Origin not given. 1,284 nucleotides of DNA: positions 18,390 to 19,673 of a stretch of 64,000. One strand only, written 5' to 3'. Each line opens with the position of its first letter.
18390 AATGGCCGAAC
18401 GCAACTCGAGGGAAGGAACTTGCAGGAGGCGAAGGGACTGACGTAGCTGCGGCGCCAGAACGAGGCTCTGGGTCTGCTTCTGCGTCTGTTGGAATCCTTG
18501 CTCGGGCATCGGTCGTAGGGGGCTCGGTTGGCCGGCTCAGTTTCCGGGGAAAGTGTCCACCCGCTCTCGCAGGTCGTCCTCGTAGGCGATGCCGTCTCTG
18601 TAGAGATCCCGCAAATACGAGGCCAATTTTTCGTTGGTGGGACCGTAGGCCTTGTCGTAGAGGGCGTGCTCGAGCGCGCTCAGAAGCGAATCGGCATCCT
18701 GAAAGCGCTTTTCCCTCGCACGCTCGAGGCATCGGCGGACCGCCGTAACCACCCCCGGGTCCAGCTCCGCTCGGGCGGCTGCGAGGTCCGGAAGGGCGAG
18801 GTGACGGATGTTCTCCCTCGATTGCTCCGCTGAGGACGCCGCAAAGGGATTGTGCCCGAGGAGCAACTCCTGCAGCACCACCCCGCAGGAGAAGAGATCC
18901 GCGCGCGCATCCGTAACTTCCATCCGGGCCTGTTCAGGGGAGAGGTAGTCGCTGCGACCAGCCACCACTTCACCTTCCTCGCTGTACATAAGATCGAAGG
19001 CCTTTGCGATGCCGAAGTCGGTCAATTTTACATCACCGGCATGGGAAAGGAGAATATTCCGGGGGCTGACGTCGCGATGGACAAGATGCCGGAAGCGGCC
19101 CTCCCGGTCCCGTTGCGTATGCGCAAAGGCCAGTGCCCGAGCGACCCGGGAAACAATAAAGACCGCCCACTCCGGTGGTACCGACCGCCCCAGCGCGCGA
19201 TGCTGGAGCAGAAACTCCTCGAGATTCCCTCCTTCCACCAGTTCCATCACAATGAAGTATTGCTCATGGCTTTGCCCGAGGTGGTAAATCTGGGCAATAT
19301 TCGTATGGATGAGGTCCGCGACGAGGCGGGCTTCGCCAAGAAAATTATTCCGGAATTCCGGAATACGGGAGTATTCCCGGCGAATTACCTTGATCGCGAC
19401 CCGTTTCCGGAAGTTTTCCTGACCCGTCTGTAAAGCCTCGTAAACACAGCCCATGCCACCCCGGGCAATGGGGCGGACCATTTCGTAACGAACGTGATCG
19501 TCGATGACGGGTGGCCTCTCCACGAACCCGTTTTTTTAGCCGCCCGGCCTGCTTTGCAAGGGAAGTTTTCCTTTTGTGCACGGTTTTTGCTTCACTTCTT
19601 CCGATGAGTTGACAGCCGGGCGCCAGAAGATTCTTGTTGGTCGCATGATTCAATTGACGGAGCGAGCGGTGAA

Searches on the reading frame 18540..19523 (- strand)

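Call 51: search_protein_families(library=pfam, proteins=[window:18540-19523:-], max_evalue=0.00001)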
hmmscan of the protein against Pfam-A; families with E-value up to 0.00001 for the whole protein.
window:18540-19523:- (328 aa): 2 families
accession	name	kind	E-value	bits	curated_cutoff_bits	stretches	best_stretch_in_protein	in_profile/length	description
PF00069.31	Pkinase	-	1.3e-39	136.6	31.7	1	13-275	1-253/263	Protein kinase domain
PF07714.23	PK_Tyr_Ser-Thr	-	2e-34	119.5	23.1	1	15-273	3-248/258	Protein tyrosine and serine/threonine kinase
